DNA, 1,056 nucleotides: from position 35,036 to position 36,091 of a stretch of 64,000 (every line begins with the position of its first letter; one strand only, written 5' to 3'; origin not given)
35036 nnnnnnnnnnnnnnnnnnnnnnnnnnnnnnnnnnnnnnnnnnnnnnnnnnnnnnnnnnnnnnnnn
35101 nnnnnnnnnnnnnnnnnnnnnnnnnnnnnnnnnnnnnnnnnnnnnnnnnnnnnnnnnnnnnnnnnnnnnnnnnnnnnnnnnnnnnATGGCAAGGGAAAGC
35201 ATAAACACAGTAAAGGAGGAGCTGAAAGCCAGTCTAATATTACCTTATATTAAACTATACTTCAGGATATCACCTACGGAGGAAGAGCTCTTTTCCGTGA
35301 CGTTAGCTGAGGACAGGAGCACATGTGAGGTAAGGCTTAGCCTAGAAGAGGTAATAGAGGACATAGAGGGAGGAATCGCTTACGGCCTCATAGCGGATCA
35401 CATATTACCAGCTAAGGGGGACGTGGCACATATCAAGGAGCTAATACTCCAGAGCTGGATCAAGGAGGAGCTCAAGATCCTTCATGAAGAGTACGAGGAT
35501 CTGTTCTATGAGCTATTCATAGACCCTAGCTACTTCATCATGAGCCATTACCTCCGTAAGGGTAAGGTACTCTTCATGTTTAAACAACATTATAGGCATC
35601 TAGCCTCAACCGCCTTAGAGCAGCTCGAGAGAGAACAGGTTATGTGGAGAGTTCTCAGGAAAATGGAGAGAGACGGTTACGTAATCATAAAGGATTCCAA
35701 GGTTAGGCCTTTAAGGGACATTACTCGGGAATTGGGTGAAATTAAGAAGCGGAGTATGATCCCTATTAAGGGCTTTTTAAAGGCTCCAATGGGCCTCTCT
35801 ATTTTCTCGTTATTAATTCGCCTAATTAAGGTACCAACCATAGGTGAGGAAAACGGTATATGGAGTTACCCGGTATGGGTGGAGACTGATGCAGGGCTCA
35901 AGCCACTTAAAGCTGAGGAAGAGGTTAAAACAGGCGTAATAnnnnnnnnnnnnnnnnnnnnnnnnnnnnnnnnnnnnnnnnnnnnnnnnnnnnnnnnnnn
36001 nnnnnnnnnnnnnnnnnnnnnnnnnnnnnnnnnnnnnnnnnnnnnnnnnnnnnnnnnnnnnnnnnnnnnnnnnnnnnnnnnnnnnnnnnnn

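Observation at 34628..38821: Five-gene overlapping operon centred on Elp3: two zinc-ribbon proteins, an atypical kinase, a Trm9-like methyltransferase and Elp3, with TmcA 1.2 kb upstream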

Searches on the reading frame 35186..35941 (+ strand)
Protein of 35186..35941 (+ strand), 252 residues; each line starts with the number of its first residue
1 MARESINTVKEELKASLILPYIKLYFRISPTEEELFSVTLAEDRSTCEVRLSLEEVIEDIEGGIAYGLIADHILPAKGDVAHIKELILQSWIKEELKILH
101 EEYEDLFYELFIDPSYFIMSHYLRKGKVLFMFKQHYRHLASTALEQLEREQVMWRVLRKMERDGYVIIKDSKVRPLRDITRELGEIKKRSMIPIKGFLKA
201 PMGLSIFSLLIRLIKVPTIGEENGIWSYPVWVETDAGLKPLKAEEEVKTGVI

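Call 53: search_protein_representatives(alignment_id=A4)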
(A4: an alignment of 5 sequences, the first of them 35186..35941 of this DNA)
Query: 5 sequences, 265 profile positions. Proteins with E-value up to 0.001 (for the whole library): 26; up to 1e-10: 5; up to 1e-30: 3. The best 26 are listed.
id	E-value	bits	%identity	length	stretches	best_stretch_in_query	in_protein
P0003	1.3e-101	355.8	-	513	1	2-265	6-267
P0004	8.6e-99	346.5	-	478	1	16-265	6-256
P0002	2.3e-98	345.1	-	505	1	5-264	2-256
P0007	8.0e-18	81.0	-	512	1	49-264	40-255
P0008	6.9e-16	74.7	-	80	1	4-73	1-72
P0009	1.7e-07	47.2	-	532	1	54-258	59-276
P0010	5.2e-07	45.6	-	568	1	24-202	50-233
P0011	3.8e-06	42.8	-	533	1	17-262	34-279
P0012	3.9e-06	42.7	-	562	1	59-261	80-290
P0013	4.3e-06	42.6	-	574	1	49-261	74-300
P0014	7.7e-06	41.8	-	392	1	39-262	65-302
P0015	2.2e-05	40.3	-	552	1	50-262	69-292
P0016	3.2e-05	39.7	-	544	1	53-262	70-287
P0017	9.5e-05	38.2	-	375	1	55-258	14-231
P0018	1.7e-04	37.4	-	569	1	47-207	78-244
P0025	4.3e-04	36.0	-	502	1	53-261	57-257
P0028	6.6e-04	35.4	-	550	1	26-262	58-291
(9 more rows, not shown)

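Call 55: find_encoding_contigs(protein=P0007, flank=6000, max_places=3)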
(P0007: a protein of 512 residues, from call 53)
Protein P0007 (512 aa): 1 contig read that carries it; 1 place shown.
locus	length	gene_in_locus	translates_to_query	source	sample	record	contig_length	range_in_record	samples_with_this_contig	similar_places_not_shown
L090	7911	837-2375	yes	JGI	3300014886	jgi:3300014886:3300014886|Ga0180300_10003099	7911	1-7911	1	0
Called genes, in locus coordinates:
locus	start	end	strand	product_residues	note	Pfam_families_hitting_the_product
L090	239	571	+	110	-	-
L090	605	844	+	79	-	PF09082:DUF1922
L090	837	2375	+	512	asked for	PF01636:APH (faint), PF01163:RIO1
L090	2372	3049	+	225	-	PF01209:Ubie_methyltran, PF13489:Methyltransf_23, PF13649:Methyltransf_25, PF13847:Methyltransf_31, PF08241:Methyltransf_11, PF08242:Methyltransf_12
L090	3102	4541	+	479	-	PF04055:Radical_SAM, PF16199:Radical_SAM_C, PF00583:Acetyltransf_1 (weak)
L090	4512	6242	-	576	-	PF13237:Fer4_10, PF14697:Fer4_21, PF12838:Fer4_7 (weak), PF13187:Fer4_9 (weak), PF00037:Fer4, PF12797:Fer4_2 (weak), PF12837:Fer4_6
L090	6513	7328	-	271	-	PF14527:LAGLIDADG_WhiA (faint), PF14528:LAGLIDADG_3 (weak)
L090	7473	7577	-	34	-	-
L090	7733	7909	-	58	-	?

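Call 56: search_protein_families(library=pfam, proteins=[P0007, P0009, P0010, P0011, P0012, P0013, P0015, P0016, P0025, P0028], max_evalue=0.01)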
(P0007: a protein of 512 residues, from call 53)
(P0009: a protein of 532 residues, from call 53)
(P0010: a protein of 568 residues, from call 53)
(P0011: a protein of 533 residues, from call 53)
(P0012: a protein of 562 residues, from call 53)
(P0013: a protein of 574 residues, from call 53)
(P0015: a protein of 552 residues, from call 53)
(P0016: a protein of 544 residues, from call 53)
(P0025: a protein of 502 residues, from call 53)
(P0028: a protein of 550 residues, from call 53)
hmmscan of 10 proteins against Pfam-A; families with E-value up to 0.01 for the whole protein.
P0007 (512 aa): 6 families
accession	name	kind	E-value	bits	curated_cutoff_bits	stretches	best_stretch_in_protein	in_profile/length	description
PF01163.29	RIO1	-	2.5e-08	34.2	22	1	324-423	57-152/187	RIO domain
PF01636.29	APH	-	1.7e-07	31.7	23.2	0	271-359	7-80/239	Phosphotransferase enzyme family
PF00069.31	Pkinase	-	2.4e-05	24.3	31.7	1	320-413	43-136/263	Protein kinase domain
PF03109.22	ABC1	-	0.00046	19.8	22.9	1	336-418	129-210/244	ABC1 atypical kinase-like domain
PF06293.20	Kdo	-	0.0014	18.6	21.3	1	312-426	49-173/207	Lipopolysaccharide kinase (Kdo/WaaP) family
PF25500.1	DUF7913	-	0.0067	17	27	0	110-178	43-108/120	Domain of unknown function (DUF7913)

P0009 (532 aa): 6 families
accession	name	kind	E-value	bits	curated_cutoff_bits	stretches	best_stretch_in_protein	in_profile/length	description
PF06293.20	Kdo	-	1.4e-05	25.1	21.3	1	351-461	55-178/207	Lipopolysaccharide kinase (Kdo/WaaP) family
PF18765.7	Polbeta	-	2.9e-05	24.6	26.9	1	5-42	11-48/93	Polymerase beta, Nucleotidyltransferase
PF01163.29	RIO1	-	3.3e-05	24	22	1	354-456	55-154/187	RIO domain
PF00069.31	Pkinase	-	6.7e-05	22.8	31.7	1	380-446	71-138/263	Protein kinase domain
PF01636.29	APH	-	0.00025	21.3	23.2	0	426-472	168-214/239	Phosphotransferase enzyme family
PF01909.29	NTP_transf_2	-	0.0021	18.8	21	1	11-42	18-54/93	Nucleotidyltransferase domain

P0010 (568 aa): 4 families
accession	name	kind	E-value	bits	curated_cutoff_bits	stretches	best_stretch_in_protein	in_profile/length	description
PF06293.20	Kdo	-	5.7e-09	36.1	21.3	1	368-484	51-175/207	Lipopolysaccharide kinase (Kdo/WaaP) family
PF00069.31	Pkinase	-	9.7e-07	28.9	31.7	1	374-485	44-151/263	Protein kinase domain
PF01636.29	APH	-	8.7e-05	22.8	23.2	0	372-452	34-111/239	Phosphotransferase enzyme family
PF03109.22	ABC1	-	0.0015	18.2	22.9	1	383-476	123-211/244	ABC1 atypical kinase-like domain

P0011 (533 aa): 1 family
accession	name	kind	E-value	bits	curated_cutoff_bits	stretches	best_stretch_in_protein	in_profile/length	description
PF06293.20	Kdo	-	0.00057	19.8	21.3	1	404-453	119-172/207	Lipopolysaccharide kinase (Kdo/WaaP) family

P0012 (562 aa): 5 families
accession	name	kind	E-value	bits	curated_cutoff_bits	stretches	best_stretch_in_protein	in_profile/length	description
PF00069.31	Pkinase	-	5.2e-08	33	31.7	1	364-475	43-151/263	Protein kinase domain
PF01636.29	APH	-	5.2e-06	26.8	23.2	0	363-442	34-110/239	Phosphotransferase enzyme family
PF06293.20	Kdo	-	9.6e-06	25.6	21.3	1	361-481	53-182/207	Lipopolysaccharide kinase (Kdo/WaaP) family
PF01163.29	RIO1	-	0.0011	19.1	22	1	366-474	55-156/187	RIO domain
PF13095.12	FTA2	-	0.0052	16.9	30.2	0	387-457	139-205/214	Kinetochore Sim4 complex subunit FTA2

P0013 (574 aa): 3 families
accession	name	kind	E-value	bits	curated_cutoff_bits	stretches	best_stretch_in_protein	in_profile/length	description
PF06293.20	Kdo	-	3.4e-06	27.1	21.3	1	372-518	54-207/207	Lipopolysaccharide kinase (Kdo/WaaP) family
PF00069.31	Pkinase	-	6.6e-06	26.2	31.7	1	399-479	66-146/263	Protein kinase domain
PF01636.29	APH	-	0.00038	20.7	23.2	0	372-452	33-112/239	Phosphotransferase enzyme family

P0015 (552 aa): 4 families
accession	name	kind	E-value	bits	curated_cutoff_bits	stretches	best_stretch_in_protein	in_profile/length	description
PF06293.20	Kdo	-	3.4e-08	33.6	21.3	1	355-467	50-170/207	Lipopolysaccharide kinase (Kdo/WaaP) family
PF01636.29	APH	-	7.6e-05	23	23.2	0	363-438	36-110/239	Phosphotransferase enzyme family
PF03109.22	ABC1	-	0.00089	18.9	22.9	1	369-462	120-210/244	ABC1 atypical kinase-like domain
PF01163.29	RIO1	-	0.0016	18.5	22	1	365-466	56-151/187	RIO domain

P0016 (544 aa): 4 families
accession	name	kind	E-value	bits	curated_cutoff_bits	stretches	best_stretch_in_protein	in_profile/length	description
PF01909.29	NTP_transf_2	-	9.1e-06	26.4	21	1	14-76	11-75/93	Nucleotidyltransferase domain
PF06293.20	Kdo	-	2.8e-05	24.1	21.3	1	358-464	54-171/207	Lipopolysaccharide kinase (Kdo/WaaP) family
PF18765.7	Polbeta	-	3.3e-05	24.4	26.9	1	18-56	12-52/93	Polymerase beta, Nucleotidyltransferase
PF01163.29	RIO1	-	0.0068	16.5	22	0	362-462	55-151/187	RIO domain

P0025 (502 aa): 2 families
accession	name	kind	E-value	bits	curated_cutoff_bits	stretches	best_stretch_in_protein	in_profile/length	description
PF06293.20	Kdo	-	6.9e-08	32.6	21.3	1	299-424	29-171/207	Lipopolysaccharide kinase (Kdo/WaaP) family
PF01636.29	APH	-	0.00074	19.8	23.2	0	312-393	22-109/239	Phosphotransferase enzyme family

P0028 (550 aa): 2 families
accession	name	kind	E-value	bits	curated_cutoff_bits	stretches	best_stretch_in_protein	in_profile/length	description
PF01636.29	APH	-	2.9e-05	24.4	23.2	0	439-480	173-211/239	Phosphotransferase enzyme family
PF06293.20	Kdo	-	0.00044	20.2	21.3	1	358-463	51-170/207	Lipopolysaccharide kinase (Kdo/WaaP) family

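Call 57: find_encoding_contigs(protein=P0009, flank=6000, max_places=3)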
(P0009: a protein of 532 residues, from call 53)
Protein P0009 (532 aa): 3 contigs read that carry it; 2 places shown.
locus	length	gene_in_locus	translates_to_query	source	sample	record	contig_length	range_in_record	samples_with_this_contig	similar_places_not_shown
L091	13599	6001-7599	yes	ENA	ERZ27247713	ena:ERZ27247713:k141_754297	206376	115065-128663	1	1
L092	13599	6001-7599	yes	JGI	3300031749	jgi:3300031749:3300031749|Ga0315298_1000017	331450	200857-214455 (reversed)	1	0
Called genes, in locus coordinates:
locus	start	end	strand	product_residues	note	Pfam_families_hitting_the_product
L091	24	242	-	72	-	-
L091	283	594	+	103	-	-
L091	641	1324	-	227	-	PF00702:Hydrolase, PF06888:Put_Phosphatase (faint), PF12710:HAD, PF13419:HAD_2, PF08282:Hydrolase_3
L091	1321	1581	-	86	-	PF06687:SUR7 (weak)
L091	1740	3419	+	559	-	PF00501:AMP-binding, PF13193:AMP-binding_C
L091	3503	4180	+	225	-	PF00702:Hydrolase, PF12710:HAD, PF13419:HAD_2, PF13242:Hydrolase_like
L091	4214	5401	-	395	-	PF07690:MFS_1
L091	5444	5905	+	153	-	PF05014:Nuc_deoxyrib_tr, PF15891:Nuc_deoxyri_tr2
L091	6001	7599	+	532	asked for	PF18765:Polbeta (faint), PF06293:Kdo (weak)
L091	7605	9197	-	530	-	PF01979:Amidohydro_1 (faint), PF07969:Amidohydro_3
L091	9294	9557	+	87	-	PF01247:Ribosomal_L35Ae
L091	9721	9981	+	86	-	-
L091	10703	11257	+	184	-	PF02572:CobA_CobO_BtuR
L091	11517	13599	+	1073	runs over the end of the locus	PF00133:tRNA-synt_1, PF01406:tRNA-synt_1e (faint), PF09334:tRNA-synt_1g, PF08264:Anticodon_1, PF19302:DUF5915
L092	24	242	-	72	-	-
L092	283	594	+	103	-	-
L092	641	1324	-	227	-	PF00702:Hydrolase, PF06888:Put_Phosphatase (faint), PF12710:HAD, PF13419:HAD_2, PF08282:Hydrolase_3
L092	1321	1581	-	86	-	PF06687:SUR7 (weak)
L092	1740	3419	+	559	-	PF00501:AMP-binding, PF13193:AMP-binding_C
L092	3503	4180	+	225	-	PF00702:Hydrolase, PF12710:HAD, PF13419:HAD_2, PF13242:Hydrolase_like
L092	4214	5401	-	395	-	PF07690:MFS_1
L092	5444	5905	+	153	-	PF05014:Nuc_deoxyrib_tr, PF15891:Nuc_deoxyri_tr2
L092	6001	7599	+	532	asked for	PF18765:Polbeta (faint), PF06293:Kdo (weak)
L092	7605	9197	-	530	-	PF01979:Amidohydro_1 (faint), PF07969:Amidohydro_3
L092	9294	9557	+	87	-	PF01247:Ribosomal_L35Ae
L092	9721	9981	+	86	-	-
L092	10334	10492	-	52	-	-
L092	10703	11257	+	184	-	PF02572:CobA_CobO_BtuR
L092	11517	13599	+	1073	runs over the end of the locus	PF00133:tRNA-synt_1, PF01406:tRNA-synt_1e (faint), PF09334:tRNA-synt_1g, PF08264:Anticodon_1, PF19302:DUF5915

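Call 58: predict_structure(alignment_id=A4)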
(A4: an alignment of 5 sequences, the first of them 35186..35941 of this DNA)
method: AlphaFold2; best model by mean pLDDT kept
length: 252 residues; sequences in the alignment: 5
mean_pLDDT: 59.6   pTM: 0.60
mean pLDDT of the five models: 59.6, 58.6, 58.0, 55.0, 51.2
residues with pLDDT >= 90: 21; 70-90: 75; 50-70: 50; < 50: 106
segments of 3 or more residues with pLDDT < 50: 1-12, 18-22, 38-49, 63-66, 184-252
pLDDT, mean of each block of 10 residues (from residue 1): 32 47 52 50 44 63 56 74 84 85 83 89 69 73 86 93 89 74 39 27 40 33 33 43 38 29
secondary structure, 60 per line:
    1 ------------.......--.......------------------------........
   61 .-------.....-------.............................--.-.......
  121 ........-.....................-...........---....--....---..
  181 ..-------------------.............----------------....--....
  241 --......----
elements in order: E13-19 E22-28 H53-61 H69-73 H81-109 H114-128 H130-150 H152-162 E166-169 E172-175 H179-182 H202-214 E231-234 E237-240 H243-248

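Call 63: find_related_loci(query=A8, collection=metagenome_contigs, flank=7000)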
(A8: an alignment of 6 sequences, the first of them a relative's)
Query A8 (568 aa) in metagenome_contigs; peptide patterns used: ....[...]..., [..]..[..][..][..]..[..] (x = any residue, [..] = any of these).
600 stretches matched a pattern (row limit reached: there are more); 459 encode a relative of the query (tblastn E <= 1e-3); the best 80 are kept; 80 distinct loci.
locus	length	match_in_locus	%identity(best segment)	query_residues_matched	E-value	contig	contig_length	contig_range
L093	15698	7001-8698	77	1-566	0e+0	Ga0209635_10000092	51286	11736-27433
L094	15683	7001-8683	78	1-561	0e+0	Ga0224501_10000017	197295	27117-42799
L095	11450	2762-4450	76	1-564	0e+0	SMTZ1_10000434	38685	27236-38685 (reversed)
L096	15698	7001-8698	72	1-564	0e+0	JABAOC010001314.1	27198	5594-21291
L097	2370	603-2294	67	1-566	0e+0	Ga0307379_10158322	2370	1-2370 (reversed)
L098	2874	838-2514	57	1-563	0e+0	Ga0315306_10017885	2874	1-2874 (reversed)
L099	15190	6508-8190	55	1-563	0e+0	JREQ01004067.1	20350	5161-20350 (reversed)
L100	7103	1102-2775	55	1-562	0e+0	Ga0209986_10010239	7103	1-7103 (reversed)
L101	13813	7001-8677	55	1-563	0e+0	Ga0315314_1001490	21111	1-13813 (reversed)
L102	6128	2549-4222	55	1-562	0e+0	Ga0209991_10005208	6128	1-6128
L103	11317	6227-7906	54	1-564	0e+0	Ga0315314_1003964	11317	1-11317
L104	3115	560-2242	53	1-563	0e+0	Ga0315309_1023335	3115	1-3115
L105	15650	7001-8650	54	13-564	0e+0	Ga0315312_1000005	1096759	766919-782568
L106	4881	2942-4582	55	13-561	0e+0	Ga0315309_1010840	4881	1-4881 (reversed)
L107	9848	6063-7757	53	1-567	0e+0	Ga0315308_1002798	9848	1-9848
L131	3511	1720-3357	52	13-558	0e+0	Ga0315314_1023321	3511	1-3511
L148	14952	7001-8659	50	15-568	0e+0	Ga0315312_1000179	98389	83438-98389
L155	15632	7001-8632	51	16-560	0e+0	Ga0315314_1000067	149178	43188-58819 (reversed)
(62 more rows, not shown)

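Call 81: search_protein_families(library=pfam, proteins=[L148:8701-10065:+, L155:4907-6277:+, L131:1180-1665:+], max_evalue=0.0001)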
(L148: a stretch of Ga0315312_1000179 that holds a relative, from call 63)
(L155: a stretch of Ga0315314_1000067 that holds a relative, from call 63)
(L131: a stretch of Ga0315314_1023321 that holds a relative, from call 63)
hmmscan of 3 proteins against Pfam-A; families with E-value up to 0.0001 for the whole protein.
L148:8701-10065:+ (455 aa): 3 families
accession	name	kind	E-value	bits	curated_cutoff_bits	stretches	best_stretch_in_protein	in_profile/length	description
PF12706.13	Lactamase_B_2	-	7.4e-15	55.5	27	1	87-224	26-171/200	Beta-lactamase superfamily domain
PF07521.17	RMMBL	-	1.8e-06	28.2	21.6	1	396-434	6-45/63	Zn-dependent metallo-hydrolase RNA specificity domain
PF00753.33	Lactamase_B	-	8.3e-05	23.1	22.7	0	82-184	35-146/196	Metallo-beta-lactamase superfamily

L155:4907-6277:+ (457 aa): 2 families
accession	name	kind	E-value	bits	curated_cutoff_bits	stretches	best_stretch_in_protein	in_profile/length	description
PF13607.11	Succ_CoA_lig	-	2.1e-50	170.5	27.4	1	152-289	1-138/138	Succinyl-CoA ligase like flavodoxin domain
PF13380.12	CoA_binding_2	-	6.5e-06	27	22.8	1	13-131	1-112/116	CoA binding domain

L131:1180-1665:+ (162 aa): 1 family
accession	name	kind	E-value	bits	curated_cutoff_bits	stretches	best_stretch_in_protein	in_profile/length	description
PF01428.23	zf-AN1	-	1.1e-09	38.6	27.9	1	97-133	1-39/40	AN1-like Zinc finger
